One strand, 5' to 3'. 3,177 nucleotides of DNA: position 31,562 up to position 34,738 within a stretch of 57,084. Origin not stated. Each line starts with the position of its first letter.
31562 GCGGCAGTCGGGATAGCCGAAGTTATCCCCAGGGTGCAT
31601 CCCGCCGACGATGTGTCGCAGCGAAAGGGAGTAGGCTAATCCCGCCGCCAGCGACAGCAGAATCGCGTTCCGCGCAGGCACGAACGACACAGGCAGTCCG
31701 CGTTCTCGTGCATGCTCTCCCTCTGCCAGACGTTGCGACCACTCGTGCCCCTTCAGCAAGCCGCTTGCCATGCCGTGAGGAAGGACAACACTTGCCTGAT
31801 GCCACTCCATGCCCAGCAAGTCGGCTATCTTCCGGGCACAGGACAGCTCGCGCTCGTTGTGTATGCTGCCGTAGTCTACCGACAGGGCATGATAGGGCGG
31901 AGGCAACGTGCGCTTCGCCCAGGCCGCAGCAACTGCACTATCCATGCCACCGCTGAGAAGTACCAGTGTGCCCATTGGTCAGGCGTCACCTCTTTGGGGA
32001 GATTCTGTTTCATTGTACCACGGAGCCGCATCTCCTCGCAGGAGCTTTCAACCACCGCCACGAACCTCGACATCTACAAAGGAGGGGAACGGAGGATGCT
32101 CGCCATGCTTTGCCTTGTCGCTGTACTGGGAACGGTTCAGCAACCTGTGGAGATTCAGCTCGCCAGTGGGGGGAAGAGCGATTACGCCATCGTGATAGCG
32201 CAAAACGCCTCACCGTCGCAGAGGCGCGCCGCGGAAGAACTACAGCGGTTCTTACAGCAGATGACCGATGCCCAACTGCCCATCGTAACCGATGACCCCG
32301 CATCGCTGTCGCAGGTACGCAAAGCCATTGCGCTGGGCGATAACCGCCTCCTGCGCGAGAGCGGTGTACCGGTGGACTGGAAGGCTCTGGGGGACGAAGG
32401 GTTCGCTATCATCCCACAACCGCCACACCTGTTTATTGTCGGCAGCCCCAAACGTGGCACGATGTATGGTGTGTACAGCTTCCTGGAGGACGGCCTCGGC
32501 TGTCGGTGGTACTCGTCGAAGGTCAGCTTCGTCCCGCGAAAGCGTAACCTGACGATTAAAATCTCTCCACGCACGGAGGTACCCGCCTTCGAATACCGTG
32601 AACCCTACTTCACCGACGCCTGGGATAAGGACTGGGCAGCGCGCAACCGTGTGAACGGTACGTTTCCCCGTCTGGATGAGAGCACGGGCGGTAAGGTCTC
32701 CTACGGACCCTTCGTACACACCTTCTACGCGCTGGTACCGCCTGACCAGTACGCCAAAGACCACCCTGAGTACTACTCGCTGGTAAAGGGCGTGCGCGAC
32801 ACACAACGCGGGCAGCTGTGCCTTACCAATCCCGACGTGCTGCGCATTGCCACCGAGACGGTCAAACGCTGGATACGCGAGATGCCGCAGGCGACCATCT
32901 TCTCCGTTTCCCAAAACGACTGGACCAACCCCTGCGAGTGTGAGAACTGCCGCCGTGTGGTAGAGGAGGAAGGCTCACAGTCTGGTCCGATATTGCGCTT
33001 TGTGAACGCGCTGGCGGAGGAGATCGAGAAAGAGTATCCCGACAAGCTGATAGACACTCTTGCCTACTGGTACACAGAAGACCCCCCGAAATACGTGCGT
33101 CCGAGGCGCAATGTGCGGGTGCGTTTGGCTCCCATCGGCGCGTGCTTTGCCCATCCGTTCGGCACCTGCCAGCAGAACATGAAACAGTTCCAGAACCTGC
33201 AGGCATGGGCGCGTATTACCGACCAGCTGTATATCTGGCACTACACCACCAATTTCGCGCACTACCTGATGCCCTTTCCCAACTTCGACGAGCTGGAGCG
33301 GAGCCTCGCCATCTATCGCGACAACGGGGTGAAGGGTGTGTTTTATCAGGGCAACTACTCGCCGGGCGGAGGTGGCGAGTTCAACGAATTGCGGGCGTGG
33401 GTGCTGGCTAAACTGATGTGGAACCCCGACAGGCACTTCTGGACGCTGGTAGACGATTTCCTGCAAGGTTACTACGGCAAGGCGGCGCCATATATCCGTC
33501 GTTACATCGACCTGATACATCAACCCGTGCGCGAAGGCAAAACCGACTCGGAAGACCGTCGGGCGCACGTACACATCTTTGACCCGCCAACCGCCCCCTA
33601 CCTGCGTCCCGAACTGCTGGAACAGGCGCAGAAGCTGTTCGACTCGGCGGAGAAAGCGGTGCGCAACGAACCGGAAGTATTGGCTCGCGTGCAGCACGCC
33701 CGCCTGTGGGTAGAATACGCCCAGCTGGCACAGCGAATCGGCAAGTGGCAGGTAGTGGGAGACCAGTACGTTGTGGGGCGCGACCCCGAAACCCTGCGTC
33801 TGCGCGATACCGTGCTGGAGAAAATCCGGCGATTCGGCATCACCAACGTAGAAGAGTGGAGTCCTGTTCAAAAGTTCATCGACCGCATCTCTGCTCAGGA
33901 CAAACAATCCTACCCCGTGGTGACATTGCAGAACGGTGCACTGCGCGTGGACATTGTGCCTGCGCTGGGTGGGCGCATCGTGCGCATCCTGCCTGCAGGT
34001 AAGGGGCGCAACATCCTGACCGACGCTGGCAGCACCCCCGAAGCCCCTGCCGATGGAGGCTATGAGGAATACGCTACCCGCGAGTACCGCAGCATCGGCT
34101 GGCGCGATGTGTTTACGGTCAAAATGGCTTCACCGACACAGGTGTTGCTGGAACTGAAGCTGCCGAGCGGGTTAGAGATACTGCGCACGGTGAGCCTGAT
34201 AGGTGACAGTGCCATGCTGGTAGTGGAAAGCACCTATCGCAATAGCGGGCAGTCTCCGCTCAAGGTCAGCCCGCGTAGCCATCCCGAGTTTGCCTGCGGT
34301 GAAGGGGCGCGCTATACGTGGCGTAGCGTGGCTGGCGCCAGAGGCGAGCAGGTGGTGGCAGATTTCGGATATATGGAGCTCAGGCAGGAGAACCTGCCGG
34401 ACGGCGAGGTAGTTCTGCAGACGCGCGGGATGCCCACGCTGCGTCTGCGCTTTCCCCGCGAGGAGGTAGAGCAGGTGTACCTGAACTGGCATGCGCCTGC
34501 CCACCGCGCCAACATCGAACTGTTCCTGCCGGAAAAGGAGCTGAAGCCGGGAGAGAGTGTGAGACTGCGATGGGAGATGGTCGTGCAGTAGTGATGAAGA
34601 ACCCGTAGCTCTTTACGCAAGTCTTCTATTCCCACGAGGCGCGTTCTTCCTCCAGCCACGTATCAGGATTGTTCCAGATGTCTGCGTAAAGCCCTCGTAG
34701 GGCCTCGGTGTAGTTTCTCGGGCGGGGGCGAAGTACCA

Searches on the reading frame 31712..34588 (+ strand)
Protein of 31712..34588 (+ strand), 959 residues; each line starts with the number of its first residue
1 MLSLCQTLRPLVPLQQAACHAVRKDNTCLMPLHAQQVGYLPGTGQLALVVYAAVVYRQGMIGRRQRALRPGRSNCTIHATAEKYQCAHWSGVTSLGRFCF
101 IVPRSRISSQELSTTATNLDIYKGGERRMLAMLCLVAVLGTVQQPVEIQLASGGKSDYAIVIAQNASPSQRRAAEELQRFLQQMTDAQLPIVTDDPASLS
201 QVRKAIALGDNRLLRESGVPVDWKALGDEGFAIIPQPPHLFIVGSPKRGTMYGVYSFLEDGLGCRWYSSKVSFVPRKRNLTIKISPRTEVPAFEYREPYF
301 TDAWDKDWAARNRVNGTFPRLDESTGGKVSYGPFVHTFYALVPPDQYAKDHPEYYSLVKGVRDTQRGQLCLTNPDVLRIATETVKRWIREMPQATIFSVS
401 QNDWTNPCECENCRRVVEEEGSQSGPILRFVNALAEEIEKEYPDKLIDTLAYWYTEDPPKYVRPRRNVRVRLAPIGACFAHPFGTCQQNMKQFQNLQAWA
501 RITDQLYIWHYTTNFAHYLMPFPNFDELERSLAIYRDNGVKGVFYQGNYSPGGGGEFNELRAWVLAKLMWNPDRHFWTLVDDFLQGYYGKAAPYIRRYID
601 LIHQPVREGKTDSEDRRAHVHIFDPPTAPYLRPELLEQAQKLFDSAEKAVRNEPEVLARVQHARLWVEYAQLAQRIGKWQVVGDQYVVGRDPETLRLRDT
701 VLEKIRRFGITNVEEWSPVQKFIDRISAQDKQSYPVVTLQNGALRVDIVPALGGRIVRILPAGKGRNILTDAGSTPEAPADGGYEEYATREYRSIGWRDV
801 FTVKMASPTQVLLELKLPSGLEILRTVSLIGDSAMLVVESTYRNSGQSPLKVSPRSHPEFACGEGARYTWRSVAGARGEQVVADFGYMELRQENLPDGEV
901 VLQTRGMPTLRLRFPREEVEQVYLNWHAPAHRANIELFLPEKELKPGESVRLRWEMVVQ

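Call 29: search_protein_families(library=pfam, proteins=[window:31712-34588:+], max_evalue=0.00001)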
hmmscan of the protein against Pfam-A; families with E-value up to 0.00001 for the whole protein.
window:31712-34588:+ (959 aa): 2 families
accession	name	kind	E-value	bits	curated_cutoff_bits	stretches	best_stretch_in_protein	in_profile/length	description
PF16126.11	DUF4838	-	7.1e-106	354.4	26.6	1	266-600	1-325/325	Domain of unknown function (DUF4838)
PF03648.19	Glyco_hydro_67N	-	1.2e-08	35.6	24.3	1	160-257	24-120/120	Glycosyl hydrolase family 67 N-terminus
